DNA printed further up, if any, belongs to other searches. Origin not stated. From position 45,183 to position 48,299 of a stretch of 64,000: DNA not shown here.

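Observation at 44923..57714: Composite amino-acid deamidation / decarboxylation / antiport island, a candidate acid-tolerance or proton-motive module in an unreported combination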

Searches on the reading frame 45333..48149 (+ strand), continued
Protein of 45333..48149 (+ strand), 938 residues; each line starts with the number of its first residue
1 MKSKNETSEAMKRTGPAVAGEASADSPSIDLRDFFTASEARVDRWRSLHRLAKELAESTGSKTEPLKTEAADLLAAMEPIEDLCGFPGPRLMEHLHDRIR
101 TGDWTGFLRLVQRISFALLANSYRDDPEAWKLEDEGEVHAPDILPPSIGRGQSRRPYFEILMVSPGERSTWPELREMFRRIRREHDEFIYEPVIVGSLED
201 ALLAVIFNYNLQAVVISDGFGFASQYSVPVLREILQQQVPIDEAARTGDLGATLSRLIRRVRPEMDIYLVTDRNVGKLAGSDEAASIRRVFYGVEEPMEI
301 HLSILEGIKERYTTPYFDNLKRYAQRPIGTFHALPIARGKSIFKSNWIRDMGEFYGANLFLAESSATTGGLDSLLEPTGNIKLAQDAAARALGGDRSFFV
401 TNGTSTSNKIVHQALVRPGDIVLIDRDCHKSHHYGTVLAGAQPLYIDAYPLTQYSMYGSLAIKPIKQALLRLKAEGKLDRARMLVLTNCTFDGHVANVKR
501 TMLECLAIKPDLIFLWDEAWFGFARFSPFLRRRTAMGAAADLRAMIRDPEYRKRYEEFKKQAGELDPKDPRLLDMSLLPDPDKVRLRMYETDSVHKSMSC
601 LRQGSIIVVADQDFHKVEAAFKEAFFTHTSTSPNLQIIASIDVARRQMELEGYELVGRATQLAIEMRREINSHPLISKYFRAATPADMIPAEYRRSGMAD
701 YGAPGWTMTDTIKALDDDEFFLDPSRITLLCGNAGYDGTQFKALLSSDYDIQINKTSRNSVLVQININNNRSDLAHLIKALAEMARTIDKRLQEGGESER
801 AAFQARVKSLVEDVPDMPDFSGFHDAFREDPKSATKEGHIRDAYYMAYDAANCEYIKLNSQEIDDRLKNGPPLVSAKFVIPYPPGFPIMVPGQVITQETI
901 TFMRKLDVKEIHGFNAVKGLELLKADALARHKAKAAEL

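Call 42: search_protein_families(library=ncbifam, proteins=[L002:12797-14491:+, L006:17820-19511:+, L042:13027-14772:+, L003:12788-14488:+, L062:12939-14693:+, L062:16427-18118:+], max_evalue=1e-20)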
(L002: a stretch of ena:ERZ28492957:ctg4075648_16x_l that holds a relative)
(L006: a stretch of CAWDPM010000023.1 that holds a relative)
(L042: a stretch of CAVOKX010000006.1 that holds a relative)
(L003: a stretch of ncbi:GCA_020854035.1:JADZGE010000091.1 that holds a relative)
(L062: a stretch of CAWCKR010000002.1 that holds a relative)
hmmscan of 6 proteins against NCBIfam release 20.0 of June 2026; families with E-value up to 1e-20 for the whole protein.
L002:12797-14491:+ (564 aa): 4 families
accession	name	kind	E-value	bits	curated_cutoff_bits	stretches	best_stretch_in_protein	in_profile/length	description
TIGR03802.1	Asp_Ala_antiprt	equivalog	1.3e-200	667.8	546.95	1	3-563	1-562/562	aspartate-alanine antiporter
NF003440.0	PRK04972.1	equivalog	3.5e-86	290.1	645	1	11-562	11-556/561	aspartate:alanine antiporter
NF003007.0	PRK03818.1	equivalog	1.6e-54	185.4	449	1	21-563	15-549/553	putative transporter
TIGR01625.1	YidE_YbjL_dupl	subfamily_domain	9e-41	139.2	71.95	1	397-547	2-154/154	AspT/YidE/YbjL antiporter duplication domain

L006:17820-19511:+ (563 aa): 4 families
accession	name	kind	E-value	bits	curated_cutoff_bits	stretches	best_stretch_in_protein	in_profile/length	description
TIGR03802.1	Asp_Ala_antiprt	equivalog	2e-204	680.4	546.95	1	3-559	2-562/562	aspartate-alanine antiporter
NF003440.0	PRK04972.1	equivalog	9e-102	341.6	645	1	5-559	6-557/561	aspartate:alanine antiporter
NF003007.0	PRK03818.1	equivalog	1.1e-56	192.6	449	1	18-547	13-537/553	putative transporter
TIGR01625.1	YidE_YbjL_dupl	subfamily_domain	1.7e-42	144.8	71.95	1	392-543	1-154/154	AspT/YidE/YbjL antiporter duplication domain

L042:13027-14772:+ (581 aa): 4 families
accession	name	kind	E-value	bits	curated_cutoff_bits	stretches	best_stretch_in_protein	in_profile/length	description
TIGR03802.1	Asp_Ala_antiprt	equivalog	5.1e-166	553.6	546.95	1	21-580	1-562/562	aspartate-alanine antiporter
NF003440.0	PRK04972.1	equivalog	1.7e-86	291.1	645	1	24-579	6-556/561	aspartate:alanine antiporter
NF003007.0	PRK03818.1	equivalog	2.7e-61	207.8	449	1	37-560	13-529/553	putative transporter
TIGR01625.1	YidE_YbjL_dupl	subfamily_domain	1.6e-35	122.2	71.95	0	413-561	2-151/154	AspT/YidE/YbjL antiporter duplication domain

L003:12788-14488:+ (566 aa): 4 families
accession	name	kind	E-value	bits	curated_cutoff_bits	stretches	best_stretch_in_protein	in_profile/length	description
TIGR03802.1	Asp_Ala_antiprt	equivalog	4.4e-114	382.2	546.95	1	5-564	4-561/562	aspartate-alanine antiporter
NF003440.0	PRK04972.1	equivalog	3.3e-73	247.3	645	1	10-563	11-555/561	aspartate:alanine antiporter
NF003007.0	PRK03818.1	equivalog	3.1e-59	201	449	1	15-523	10-506/553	putative transporter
TIGR01625.1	YidE_YbjL_dupl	subfamily_domain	2.6e-37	128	71.95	1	397-533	1-136/154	AspT/YidE/YbjL antiporter duplication domain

L062:12939-14693:+ (584 aa): 4 families
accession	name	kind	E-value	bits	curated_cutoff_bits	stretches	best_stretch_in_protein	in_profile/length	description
TIGR03802.1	Asp_Ala_antiprt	equivalog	1e-181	605.4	546.95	1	5-582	2-562/562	aspartate-alanine antiporter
NF003440.0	PRK04972.1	equivalog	3e-75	254.1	645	1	9-582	8-557/561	aspartate:alanine antiporter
NF003007.0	PRK03818.1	equivalog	1.8e-49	168.7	449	1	19-582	12-549/553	putative transporter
TIGR01625.1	YidE_YbjL_dupl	subfamily_domain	3.2e-40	137.4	71.95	1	416-565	2-153/154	AspT/YidE/YbjL antiporter duplication domain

L062:16427-18118:+ (563 aa): 4 families
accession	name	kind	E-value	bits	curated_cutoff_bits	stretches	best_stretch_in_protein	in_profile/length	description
TIGR03802.1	Asp_Ala_antiprt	equivalog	5.8e-163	543.5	546.95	1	2-562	1-562/562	aspartate-alanine antiporter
NF003440.0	PRK04972.1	equivalog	1.8e-83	281.2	645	1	5-561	6-556/561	aspartate:alanine antiporter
NF003007.0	PRK03818.1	equivalog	3.3e-55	187.7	449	1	18-552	13-539/553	putative transporter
TIGR01625.1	YidE_YbjL_dupl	subfamily_domain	5.2e-37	127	71.95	0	395-543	2-151/154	AspT/YidE/YbjL antiporter duplication domain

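Call 51: find_encoding_contigs(protein=P0001, flank=10000, max_places=2)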
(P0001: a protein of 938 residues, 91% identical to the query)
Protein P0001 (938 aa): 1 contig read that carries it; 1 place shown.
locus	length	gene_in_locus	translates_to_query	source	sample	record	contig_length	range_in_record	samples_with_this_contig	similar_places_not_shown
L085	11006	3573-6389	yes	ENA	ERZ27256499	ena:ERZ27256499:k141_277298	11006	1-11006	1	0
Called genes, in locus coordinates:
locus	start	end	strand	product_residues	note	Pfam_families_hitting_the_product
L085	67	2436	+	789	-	PF04392:ABC_sub_bind, PF08447:PAS_3, PF00512:HisKA, PF02518:HATPase_c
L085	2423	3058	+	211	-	PF00072:Response_reg, PF08281:Sigma70_r4_2, PF00196:GerE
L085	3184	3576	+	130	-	PF00072:Response_reg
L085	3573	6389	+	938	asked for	PF01276:OKR_DC_1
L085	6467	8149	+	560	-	PF06826:Asp-Al_Ex, PF02080:TrkA_C, PF06826:Asp-Al_Ex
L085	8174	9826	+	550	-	PF00155:Aminotran_1_2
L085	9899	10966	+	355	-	PF00710:Asparaginase, PF17763:Asparaginase_C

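Call 52: find_encoding_contigs(protein=P0004, flank=10000, max_places=2)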
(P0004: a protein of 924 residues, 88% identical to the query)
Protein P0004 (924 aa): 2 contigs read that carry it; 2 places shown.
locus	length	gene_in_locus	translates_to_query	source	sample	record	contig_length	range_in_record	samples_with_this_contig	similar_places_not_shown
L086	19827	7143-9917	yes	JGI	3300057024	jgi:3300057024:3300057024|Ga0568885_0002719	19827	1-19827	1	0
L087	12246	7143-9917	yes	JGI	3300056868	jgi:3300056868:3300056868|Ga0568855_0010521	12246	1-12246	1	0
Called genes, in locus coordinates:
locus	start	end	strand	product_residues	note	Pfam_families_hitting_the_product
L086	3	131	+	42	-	?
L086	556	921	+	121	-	-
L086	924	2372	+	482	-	PF01435:Peptidase_M48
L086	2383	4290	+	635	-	PF12697:Abhydrolase_6 (faint), PF07819:PGAP1 (faint)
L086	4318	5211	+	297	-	PF13387:Lnb_N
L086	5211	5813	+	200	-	-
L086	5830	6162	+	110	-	-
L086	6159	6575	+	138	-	-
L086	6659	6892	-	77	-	-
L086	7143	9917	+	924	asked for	PF01276:OKR_DC_1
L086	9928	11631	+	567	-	PF06826:Asp-Al_Ex, PF02080:TrkA_C (faint), PF06826:Asp-Al_Ex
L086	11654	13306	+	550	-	PF00155:Aminotran_1_2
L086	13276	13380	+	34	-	-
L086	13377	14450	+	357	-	PF00710:Asparaginase, PF17763:Asparaginase_C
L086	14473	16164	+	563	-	PF06826:Asp-Al_Ex, PF02080:TrkA_C (faint), PF06826:Asp-Al_Ex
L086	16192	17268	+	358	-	PF04960:Glutaminase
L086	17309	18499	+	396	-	PF19577:DcaP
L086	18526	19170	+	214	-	PF01914:MarC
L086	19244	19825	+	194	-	?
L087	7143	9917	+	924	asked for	PF01276:OKR_DC_1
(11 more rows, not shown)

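Call 57: search_protein_families(library=pfam, proteins=[L028:12864-14552:+], max_evalue=0.01)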
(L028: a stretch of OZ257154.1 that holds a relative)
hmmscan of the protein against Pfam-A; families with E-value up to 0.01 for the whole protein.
L028:12864-14552:+ (562 aa): 2 families
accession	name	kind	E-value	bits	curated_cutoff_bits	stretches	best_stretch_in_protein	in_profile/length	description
PF06826.17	Asp-Al_Ex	-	1.4e-83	279.1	27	2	390-558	2-166/167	Predicted Permease Membrane Region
PF02080.26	TrkA_C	-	7e-15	55.1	27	2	223-283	6-66/71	TrkA-C domain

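Call 68: search_protein_families(library=pfam, proteins=[L067:3727-5004:+, L008:16064-17521:+, L008:5158-8328:-, L065:4668-5666:+, L061:18488-19903:+, L029:16294-16869:+, L034:6371-7723:+, L066:2985-3599:-, L055:19200-19775:-, L007:20121-21251:-], max_evalue=0.001)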
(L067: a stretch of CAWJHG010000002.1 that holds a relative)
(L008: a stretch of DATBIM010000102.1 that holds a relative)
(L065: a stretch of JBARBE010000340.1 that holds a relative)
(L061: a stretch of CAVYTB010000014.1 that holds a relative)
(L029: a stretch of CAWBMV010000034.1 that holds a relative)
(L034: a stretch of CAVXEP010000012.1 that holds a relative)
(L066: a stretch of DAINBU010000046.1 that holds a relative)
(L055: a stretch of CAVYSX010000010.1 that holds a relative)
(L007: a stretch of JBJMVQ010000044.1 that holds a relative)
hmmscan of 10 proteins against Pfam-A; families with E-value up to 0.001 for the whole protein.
L067:3727-5004:+ (425 aa): 3 families
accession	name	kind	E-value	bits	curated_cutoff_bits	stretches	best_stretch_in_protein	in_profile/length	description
PF16576.10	HlyD_D23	-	1.3e-17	64.2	30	1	109-329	20-214/214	Barrel-sandwich domain of CusB or HlyD membrane-fusion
PF13437.12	HlyD_3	-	6.5e-10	40.1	22.2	1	219-326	2-106/106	HlyD family secretion protein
PF00529.27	CusB_dom_1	-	4e-07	30.6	26.5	1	235-396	12-89/89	Cation efflux system protein CusB domain 1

L008:16064-17521:+ (485 aa): 1 family
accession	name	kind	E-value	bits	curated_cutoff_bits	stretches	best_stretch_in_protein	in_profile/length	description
PF03573.19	OprD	-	9.8e-32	110.9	25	1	107-483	3-393/394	outer membrane porin, OprD family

L008:5158-8328:- (1056 aa): 2 families
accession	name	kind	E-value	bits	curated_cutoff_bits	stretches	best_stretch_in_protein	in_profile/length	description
PF00873.25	ACR_tran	-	0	1096.2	28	1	1-1027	1-1020/1021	AcrB/AcrD/AcrF family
PF03176.21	MMPL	-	9.9e-09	35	20.5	2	335-496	139-302/333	MMPL family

L065:4668-5666:+ (332 aa): 1 family
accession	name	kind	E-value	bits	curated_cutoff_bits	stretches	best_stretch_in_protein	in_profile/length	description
PF11453.13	DUF2950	-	9.7e-107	356.6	20.2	1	53-327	1-273/274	Protein of unknown function (DUF2950)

L061:18488-19903:+ (471 aa): 2 families
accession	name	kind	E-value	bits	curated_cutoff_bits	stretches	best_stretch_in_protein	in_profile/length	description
PF00939.25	Na_sulph_symp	-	5.1e-115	385.6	27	1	12-465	5-465/472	Sodium:sulfate symporter transmembrane region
PF03600.22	CitMHS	-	2.4e-21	76.6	31.9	2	48-287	1-216/336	Citrate transporter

L029:16294-16869:+ (191 aa): 0 families

L034:6371-7723:+ (450 aa): 1 family
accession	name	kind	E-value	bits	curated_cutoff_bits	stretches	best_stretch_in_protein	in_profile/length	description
PF11737.13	DUF3300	-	3e-91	305.4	25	1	73-305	1-227/227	Protein of unknown function (DUF3300)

L066:2985-3599:- (204 aa): 0 families

L055:19200-19775:- (191 aa): 1 family
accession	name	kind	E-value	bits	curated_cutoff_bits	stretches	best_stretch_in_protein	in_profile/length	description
PF13590.11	DUF4136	-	9.2e-21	75.3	32.8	1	30-187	1-152/152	Domain of unknown function (DUF4136)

L007:20121-21251:- (376 aa): 1 family
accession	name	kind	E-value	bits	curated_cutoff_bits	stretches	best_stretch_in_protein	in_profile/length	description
PF01594.21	AI-2E_transport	-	2.7e-39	135.7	34.3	1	38-370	2-326/327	AI-2E family transporter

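Call 82: search_protein_families(library=pfam, proteins=[L075:7091-8815:+, L039:5557-7713:+, L063:2639-5926:+, L075:9488-9835:+, L063:9479-9850:+], max_evalue=0.0001)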
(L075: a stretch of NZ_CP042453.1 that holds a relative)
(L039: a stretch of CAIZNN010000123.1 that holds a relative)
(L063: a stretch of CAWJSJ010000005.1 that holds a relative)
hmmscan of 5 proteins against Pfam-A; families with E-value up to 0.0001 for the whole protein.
L075:7091-8815:+ (574 aa): 8 families
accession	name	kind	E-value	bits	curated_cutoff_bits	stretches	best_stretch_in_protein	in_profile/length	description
PF02518.31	HATPase_c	-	2.5e-27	95.9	26.4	1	462-568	2-108/111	Histidine kinase-, DNA gyrase B-, and HSP90-like ATPase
PF00989.32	PAS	-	3.4e-10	40.4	22.6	1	214-324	3-113/113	PAS fold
PF08447.18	PAS_3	-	2e-09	38.1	25.6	1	138-200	25-88/89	PAS fold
PF13426.13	PAS_9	-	7.1e-09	36.3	27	1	223-325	2-102/103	PAS domain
PF08448.16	PAS_4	-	6.8e-08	33.2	23.1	1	218-328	1-109/110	PAS fold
PF00512.31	HisKA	-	1.2e-07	32.1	26.9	1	351-416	3-63/66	His Kinase A (phospho-acceptor) domain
PF13188.13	PAS_8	-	3.1e-07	30.5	21.8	1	214-269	3-55/65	PAS domain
PF24820.1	Diguanyl_cycl_sensor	-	6.2e-05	23.3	28.1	0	224-308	8-95/109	Diguanylate cyclase-like sensor domain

L039:5557-7713:+ (718 aa): 4 families
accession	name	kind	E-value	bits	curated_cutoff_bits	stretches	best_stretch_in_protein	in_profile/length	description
PF02518.31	HATPase_c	-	1.9e-23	83.5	26.4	1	604-712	1-110/111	Histidine kinase-, DNA gyrase B-, and HSP90-like ATPase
PF08447.18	PAS_3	-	4.5e-07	30.5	25.6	1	373-463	2-88/89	PAS fold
PF00512.31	HisKA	-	1.7e-05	25.2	26.9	1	495-558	4-62/66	His Kinase A (phospho-acceptor) domain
PF01590.32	GAF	-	1.9e-05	25.7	22.4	1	203-336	11-133/133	GAF domain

L063:2639-5926:+ (1095 aa): 8 families
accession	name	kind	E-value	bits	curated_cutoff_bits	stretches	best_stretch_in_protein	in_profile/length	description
PF02518.31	HATPase_c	-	7.5e-29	100.8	26.4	1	980-1087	1-109/111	Histidine kinase-, DNA gyrase B-, and HSP90-like ATPase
PF08447.18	PAS_3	-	7.1e-15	55.5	25.6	1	622-705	4-88/89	PAS fold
PF08448.16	PAS_4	-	2e-12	47.7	23.1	1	624-714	22-110/110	PAS fold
PF01590.32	GAF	-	2.2e-11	44.9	22.4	1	443-583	4-133/133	GAF domain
PF00512.31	HisKA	-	2.2e-09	37.7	26.9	1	869-936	2-64/66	His Kinase A (phospho-acceptor) domain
PF00989.32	PAS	-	4.7e-06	27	22.6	0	618-709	22-113/113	PAS fold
PF13492.12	GAF_3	-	1.3e-05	26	27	1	445-585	6-129/129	GAF domain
PF13185.12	GAF_2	-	1.6e-05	25.6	28.6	1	447-583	10-135/136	GAF domain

L075:9488-9835:+ (115 aa): 1 family
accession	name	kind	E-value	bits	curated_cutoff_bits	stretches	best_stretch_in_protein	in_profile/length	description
PF00072.30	Response_reg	-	1.5e-19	70.7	30.2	1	8-94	1-84/111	Response regulator receiver domain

L063:9479-9850:+ (123 aa): 1 family
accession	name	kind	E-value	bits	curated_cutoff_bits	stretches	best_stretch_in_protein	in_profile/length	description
PF00072.30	Response_reg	-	4.1e-25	88.5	30.2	1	6-115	1-110/111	Response regulator receiver domain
